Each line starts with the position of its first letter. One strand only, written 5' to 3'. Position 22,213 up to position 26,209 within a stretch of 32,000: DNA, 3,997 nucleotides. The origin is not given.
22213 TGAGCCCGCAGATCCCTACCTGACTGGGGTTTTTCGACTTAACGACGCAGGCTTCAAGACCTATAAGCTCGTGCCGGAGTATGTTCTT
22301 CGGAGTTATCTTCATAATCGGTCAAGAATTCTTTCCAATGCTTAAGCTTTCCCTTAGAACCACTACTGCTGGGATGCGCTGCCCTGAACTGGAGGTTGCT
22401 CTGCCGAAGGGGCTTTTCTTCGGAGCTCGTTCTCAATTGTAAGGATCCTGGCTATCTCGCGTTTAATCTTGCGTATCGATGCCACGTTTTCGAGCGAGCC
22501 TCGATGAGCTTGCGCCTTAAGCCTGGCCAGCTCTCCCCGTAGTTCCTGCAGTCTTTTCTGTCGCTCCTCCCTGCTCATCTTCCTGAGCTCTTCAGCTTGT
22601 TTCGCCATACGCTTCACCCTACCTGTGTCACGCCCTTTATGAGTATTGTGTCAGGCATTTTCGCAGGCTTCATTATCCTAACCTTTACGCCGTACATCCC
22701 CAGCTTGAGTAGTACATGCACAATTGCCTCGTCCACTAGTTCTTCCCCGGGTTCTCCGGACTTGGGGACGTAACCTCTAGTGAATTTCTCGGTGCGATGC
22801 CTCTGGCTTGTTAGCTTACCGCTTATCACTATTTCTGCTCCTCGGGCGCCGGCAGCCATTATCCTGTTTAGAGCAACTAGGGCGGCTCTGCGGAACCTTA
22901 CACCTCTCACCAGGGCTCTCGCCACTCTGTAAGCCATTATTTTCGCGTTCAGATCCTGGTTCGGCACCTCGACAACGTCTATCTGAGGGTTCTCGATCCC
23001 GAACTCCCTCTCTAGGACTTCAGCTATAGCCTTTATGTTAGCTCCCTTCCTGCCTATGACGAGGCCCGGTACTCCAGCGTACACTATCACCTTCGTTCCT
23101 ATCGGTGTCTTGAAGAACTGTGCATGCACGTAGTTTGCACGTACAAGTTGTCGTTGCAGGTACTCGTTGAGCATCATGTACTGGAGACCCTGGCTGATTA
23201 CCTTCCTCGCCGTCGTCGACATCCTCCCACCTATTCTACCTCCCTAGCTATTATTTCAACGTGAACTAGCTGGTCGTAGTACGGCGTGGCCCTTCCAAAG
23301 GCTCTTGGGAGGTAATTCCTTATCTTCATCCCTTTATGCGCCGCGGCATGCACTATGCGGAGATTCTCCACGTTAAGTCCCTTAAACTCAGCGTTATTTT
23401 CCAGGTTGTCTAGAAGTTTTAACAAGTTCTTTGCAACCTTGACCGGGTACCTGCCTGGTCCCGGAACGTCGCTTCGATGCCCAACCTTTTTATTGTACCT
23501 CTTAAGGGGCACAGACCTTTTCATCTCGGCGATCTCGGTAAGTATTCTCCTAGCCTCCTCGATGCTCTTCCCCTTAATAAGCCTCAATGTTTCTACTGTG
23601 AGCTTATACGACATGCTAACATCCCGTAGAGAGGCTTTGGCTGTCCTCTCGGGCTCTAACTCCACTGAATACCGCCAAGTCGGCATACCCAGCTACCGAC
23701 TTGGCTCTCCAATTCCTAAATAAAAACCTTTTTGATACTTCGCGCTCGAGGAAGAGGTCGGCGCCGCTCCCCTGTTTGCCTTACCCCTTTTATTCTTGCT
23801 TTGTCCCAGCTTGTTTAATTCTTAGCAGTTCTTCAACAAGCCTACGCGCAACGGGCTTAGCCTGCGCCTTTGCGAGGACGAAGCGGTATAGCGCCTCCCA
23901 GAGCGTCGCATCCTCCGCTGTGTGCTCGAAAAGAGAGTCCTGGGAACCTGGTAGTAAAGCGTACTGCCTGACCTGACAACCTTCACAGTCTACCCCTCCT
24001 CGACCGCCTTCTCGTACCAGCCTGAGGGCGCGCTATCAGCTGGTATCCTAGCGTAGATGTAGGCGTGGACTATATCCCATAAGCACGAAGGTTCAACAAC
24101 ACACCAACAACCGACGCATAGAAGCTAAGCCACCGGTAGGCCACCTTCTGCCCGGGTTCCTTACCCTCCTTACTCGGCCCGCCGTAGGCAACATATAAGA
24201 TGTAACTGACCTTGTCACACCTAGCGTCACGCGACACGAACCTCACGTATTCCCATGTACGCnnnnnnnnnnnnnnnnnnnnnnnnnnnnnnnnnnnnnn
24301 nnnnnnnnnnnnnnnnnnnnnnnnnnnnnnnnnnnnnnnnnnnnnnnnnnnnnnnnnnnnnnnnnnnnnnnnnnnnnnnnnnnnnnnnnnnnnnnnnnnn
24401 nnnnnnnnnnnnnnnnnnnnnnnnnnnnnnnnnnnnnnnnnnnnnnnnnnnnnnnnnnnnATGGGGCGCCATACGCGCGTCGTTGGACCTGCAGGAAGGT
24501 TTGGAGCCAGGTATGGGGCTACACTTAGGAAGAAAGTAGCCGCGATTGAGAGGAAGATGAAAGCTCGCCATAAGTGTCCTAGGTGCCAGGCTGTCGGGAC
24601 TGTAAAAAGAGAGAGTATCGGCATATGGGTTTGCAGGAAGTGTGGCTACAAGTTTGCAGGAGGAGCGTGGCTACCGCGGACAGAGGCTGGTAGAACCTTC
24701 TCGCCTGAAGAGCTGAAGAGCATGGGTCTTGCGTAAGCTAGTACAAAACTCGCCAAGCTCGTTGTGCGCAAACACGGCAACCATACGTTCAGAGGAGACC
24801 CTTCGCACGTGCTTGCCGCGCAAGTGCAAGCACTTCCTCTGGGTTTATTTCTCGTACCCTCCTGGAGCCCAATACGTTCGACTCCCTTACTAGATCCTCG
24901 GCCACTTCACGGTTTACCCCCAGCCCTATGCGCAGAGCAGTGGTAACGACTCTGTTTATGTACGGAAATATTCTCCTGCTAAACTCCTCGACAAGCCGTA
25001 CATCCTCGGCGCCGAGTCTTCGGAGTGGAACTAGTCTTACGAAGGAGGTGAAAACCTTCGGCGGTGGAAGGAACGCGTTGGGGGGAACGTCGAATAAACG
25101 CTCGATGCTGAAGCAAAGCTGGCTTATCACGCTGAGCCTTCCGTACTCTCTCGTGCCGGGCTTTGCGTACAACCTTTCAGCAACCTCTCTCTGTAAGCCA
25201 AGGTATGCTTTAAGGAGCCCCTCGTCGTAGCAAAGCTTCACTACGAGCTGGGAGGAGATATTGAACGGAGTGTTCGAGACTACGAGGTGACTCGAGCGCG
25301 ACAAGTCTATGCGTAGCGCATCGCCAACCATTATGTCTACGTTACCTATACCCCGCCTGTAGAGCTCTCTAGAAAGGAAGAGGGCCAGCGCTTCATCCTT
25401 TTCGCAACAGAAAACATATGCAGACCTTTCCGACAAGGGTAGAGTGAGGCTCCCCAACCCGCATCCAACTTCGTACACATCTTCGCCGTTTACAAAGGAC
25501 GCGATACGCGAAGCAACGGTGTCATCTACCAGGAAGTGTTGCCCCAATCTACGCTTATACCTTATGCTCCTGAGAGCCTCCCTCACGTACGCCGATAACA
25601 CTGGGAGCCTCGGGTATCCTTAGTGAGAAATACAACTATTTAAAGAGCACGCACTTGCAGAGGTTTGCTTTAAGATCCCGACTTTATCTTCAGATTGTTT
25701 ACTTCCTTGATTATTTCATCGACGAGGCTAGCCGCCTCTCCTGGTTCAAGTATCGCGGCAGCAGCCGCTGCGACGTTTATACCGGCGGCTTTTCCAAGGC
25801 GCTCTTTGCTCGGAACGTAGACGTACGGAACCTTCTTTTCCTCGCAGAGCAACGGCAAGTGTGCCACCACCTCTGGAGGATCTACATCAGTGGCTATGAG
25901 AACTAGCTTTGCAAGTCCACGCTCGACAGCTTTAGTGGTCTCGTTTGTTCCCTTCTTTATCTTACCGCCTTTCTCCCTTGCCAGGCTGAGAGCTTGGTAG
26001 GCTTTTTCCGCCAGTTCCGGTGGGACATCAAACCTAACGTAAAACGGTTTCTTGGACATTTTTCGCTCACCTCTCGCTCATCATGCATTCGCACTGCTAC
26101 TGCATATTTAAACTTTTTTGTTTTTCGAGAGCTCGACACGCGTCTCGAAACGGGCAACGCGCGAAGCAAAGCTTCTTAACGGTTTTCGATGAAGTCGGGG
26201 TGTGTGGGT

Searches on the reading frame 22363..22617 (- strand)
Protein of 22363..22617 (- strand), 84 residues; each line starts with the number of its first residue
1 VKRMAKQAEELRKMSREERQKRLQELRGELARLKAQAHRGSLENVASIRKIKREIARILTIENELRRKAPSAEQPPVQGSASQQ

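Call 96: search_protein_families(library=pfam, proteins=[window:22363-22617:-], max_evalue=0.001)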
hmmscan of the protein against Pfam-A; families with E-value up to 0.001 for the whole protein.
window:22363-22617:- (84 aa): 2 families
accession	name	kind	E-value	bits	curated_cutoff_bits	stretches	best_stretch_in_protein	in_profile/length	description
PF00831.28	Ribosomal_L29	-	2.2e-17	63.2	24.5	1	9-64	1-56/57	Ribosomal L29 protein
PF14265.11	DUF4355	-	0.00085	20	25.4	1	5-46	32-74/124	Capsid assembly scaffolding protein Gp46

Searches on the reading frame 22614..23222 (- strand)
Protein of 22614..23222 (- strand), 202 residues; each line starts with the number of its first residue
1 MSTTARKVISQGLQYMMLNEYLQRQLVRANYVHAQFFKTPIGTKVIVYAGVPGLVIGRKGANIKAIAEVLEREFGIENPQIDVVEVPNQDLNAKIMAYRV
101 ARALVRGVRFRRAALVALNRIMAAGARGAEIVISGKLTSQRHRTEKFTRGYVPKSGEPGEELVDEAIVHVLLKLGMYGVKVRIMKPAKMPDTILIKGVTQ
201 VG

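Call 67: find_homologous_proteins(query=window:22614-23222:-, max_evalue=1e-60)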
Query window:22614-23222:- (202 aa): 88 proteins with E <= 1e-60 among 866 candidates.
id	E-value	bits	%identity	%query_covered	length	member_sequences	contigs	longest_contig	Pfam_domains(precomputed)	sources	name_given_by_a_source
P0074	6.5e-123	426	100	100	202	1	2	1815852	PF07650.24,PF00189.26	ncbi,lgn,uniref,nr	ncbi:30S ribosomal protein S3 [Thermofilum pendens]|uniref:Small ribosomal subunit protein uS3 n=1 T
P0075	1.7e-122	424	100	100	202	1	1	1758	PF07650.24,PF00189.26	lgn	-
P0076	3.7e-113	394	100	93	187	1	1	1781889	PF07650.24,PF00189.26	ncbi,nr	ncbi:SSU ribosomal protein S3P [Thermofilum pendens Hrk 5]|nr:SSU ribosomal protein S3P [Thermofilum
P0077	4.1e-110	384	87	97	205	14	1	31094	PF07650.24,PF00189.26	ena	-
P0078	2.5e-107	375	85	98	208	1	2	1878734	PF07650.24,PF00189.26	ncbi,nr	ncbi:30S ribosomal protein S3 [Infirmifilum sp. SLHALR2]|nr:MAG: 30S ribosomal protein S3 [Thermofil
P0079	4.4e-107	374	85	98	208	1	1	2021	PF07650.24,PF00189.26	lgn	-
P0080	6.8e-107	373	85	97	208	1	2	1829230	PF07650.24,PF00189.26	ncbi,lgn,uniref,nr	ncbi:30S ribosomal protein S3 [Infirmifilum sp. NZ]|uniref:30S ribosomal protein S3 n=1 Tax=Infirmif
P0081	6.8e-107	373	84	98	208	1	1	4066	PF07650.24,PF00189.26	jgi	-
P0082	1.2e-106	372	84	98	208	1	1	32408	PF07650.24,PF00189.26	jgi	-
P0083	2.6e-106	371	84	98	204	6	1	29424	PF07650.24,PF00189.26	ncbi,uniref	ncbi:30S ribosomal protein S3 [Infirmifilum uzonense]|uniref:30S ribosomal protein S3 n=1 Tax=Infirm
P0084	1.6e-105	369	83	98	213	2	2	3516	PF07650.24,PF00189.26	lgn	-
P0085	2.1e-105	368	84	97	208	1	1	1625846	PF07650.24,PF00189.26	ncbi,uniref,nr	ncbi:30S ribosomal protein S3 [Infirmifilum lucidum]|uniref:Small ribosomal subunit protein uS3 n=1 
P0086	1.0e-104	366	84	98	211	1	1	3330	PF07650.24,PF00189.26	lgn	-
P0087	8.7e-104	363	81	98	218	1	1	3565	PF07650.24,PF00189.26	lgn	-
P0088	2.5e-103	362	81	97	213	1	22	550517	PF07650.24,PF00189.26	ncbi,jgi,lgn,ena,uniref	ncbi:MAG: 30S ribosomal protein S3 [Thermofilum sp.]|uniref:Small ribosomal subunit protein uS3 n=1 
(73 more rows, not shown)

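Call 68: find_encoding_contigs(protein=P0074, flank=10000, max_places=4)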
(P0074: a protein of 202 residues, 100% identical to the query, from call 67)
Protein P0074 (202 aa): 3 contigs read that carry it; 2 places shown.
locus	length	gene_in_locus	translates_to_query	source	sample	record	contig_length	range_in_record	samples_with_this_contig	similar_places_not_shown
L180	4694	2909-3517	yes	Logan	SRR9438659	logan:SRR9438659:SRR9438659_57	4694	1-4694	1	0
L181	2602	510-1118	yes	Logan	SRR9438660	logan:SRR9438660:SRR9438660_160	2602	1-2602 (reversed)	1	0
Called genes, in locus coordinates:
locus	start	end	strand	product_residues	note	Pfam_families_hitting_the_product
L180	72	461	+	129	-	PF01248:Ribosomal_L7Ae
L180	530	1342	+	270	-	PF00398:RrnaAD, PF13649:Methyltransf_25 (faint)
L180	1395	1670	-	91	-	PF01780:Ribosomal_L37ae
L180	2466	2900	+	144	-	PF00237:Ribosomal_L22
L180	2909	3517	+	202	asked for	PF07650:KH_2, PF00189:Ribosomal_S3_C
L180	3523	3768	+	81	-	PF00831:Ribosomal_L29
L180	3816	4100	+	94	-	PF01868:RNase_P-MRP_p29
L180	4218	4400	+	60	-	-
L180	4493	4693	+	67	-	?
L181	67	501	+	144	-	PF00237:Ribosomal_L22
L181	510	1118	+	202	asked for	PF07650:KH_2, PF00189:Ribosomal_S3_C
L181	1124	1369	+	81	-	PF00831:Ribosomal_L29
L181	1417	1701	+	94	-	PF01868:RNase_P-MRP_p29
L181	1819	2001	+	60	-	-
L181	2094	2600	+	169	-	?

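Call 69: find_encoding_contigs(protein=P0077, flank=10000, max_places=2)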
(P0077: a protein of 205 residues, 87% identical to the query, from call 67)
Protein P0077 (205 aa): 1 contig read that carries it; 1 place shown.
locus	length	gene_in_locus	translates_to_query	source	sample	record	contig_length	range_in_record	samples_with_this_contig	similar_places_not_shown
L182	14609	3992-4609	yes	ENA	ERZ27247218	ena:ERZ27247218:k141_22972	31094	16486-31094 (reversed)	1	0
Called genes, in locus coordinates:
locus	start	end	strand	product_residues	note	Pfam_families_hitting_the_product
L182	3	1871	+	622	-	?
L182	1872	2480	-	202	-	PF01380:SIS, PF13580:SIS_2 (weak)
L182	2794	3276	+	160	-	PF13404:HTH_AsnC-type, PF13412:HTH_24, PF08279:HTH_11 (weak), PF22451:NirdL-like_HTH, PF01037:AsnC_trans_reg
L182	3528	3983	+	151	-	PF00237:Ribosomal_L22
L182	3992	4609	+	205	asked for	PF07650:KH_2, PF00189:Ribosomal_S3_C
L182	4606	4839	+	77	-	PF00831:Ribosomal_L29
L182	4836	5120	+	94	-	PF01868:RNase_P-MRP_p29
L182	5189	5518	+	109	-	PF00366:Ribosomal_S17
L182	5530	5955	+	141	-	PF00238:Ribosomal_L14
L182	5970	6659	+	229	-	-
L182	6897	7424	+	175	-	PF04019:DUF359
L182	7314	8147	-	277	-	PF08271:Zn_Ribbon_TF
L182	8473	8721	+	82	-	PF01037:AsnC_trans_reg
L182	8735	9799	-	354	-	PF04981:NMD3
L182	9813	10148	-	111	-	PF04242:DUF424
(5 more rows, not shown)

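Call 73: find_encoding_contigs(protein=P0088, flank=6000, max_places=1)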
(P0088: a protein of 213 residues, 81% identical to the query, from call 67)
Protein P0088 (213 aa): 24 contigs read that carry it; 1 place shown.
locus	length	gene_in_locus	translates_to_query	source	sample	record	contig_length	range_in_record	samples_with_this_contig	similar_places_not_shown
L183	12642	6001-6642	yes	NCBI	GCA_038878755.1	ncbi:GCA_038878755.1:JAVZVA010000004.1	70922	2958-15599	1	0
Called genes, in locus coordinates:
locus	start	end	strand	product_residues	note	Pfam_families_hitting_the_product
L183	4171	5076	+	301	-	PF00571:CBS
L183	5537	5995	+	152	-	PF00237:Ribosomal_L22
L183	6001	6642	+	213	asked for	PF07650:KH_2, PF00189:Ribosomal_S3_C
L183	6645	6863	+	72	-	PF00831:Ribosomal_L29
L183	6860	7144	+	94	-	PF01868:RNase_P-MRP_p29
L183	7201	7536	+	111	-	PF00366:Ribosomal_S17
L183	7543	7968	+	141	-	PF00238:Ribosomal_L14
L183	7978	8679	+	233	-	PF04471:Mrr_cat (faint)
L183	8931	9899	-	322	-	PF00009:GTP_EFTU (faint), PF03029:ATP_bind_1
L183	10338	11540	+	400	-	PF01637:ATPase_2, PF13191:AAA_16, PF13401:AAA_22, PF00004:AAA, PF09848:SLFN-g3_helicase (weak), PF22703:Cdc6_lid, PF09079:WHD_Cdc6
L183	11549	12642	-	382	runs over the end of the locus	PF00579:tRNA-synt_1b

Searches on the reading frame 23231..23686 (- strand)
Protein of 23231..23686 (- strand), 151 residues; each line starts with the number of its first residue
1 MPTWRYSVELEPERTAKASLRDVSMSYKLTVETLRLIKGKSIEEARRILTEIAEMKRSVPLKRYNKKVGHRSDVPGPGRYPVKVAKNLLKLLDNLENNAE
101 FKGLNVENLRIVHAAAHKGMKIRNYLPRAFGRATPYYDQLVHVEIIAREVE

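Call 5: search_protein_families(library=pfam, proteins=[window:23231-23686:-])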
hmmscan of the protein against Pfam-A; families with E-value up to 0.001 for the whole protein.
window:23231-23686:- (151 aa): 1 family
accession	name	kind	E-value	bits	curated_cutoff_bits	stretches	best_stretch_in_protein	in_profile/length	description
PF00237.24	Ribosomal_L22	-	7.2e-25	87.6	28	1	18-147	1-103/104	Ribosomal protein L22p/L17e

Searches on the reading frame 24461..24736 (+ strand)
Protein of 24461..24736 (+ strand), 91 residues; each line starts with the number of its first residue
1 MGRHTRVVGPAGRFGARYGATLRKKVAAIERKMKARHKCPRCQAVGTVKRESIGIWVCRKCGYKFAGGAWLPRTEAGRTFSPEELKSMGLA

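Call 28: search_protein_families(library=pfam, proteins=[window:24461-24736:+], max_evalue=10)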
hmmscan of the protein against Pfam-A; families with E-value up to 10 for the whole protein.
window:24461-24736:+ (91 aa): 24 families
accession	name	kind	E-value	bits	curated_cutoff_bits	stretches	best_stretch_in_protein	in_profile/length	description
PF01780.25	Ribosomal_L37ae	-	4.4e-32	110.5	21.9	1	4-81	1-77/85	Ribosomal L37ae protein family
PF07282.18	Cas12f1-like_TNB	-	0.0038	17.8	26.3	1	24-64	17-49/60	Cas12f1-like, TNB domain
PF13453.11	Zn_ribbon_TFIIB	-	0.0044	16.8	22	1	38-75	1-34/41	Transcription factor zinc-finger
PF05129.18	Zn_ribbon_Elf1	-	0.0045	17.5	29.8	1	28-65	14-56/79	Transcription elongation factor Elf1 like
PF08271.17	Zn_Ribbon_TF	-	0.0046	16.9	29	1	37-64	1-28/43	TFIIB zinc-binding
PF18073.7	Zn_ribbon_LapB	-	0.0059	16.7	25.7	2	38-49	16-27/28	Rubredoxin metal binding domain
PF01485.27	IBR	-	0.014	15.9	24.3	1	28-65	11-51/65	IBR domain, a half RING-finger domain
PF12760.12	Zn_ribbon_IS1595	-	0.015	15.7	25.4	1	35-63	17-45/46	Transposase zinc-ribbon domain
PF21349.2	RUBY_RBDX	-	0.015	15.2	26.5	2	56-67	1-12/30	Rubrerythrin, rubredoxin-like domain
PF13717.11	Zn_ribbon_4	-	0.017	15.5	30.3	1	38-65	4-35/36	zinc-ribbon domain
PF23145.1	Zf_2nd_IFT121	-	0.039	14.1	25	1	27-44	25-42/45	IFT121, second zinc finger domain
PF09723.15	Zn_ribbon_8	-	0.063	13.7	34.4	1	34-48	22-37/41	Zinc ribbon domain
PF14803.11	Zn_ribbon_Nudix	-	0.094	13.1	25.6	1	34-45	20-31/34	Nudix N-terminal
PF23451.1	Zn_ribbon_PaaD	-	0.12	12.5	27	1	30-60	8-38/53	PaaD zinc beta ribbon domain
PF13465.12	zf-H2C2_2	-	0.13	13.1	40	1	55-66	14-25/26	Zinc-finger double domain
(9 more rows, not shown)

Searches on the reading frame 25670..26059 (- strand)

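Call 96: search_protein_families(library=pfam, proteins=[window:25670-26059:-], max_evalue=0.001)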
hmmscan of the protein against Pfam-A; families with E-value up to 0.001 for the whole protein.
window:25670-26059:- (129 aa): 2 families
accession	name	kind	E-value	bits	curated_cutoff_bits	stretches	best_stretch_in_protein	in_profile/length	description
PF01248.31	Ribosomal_L7Ae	-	2.8e-30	104.3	22.1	1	19-112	2-94/95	Ribosomal protein L7Ae/L30e/S12e/Gadd45 family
PF15608.11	PELOTA_1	-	0.00013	22.1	25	1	33-84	21-70/81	PELOTA RNA binding domain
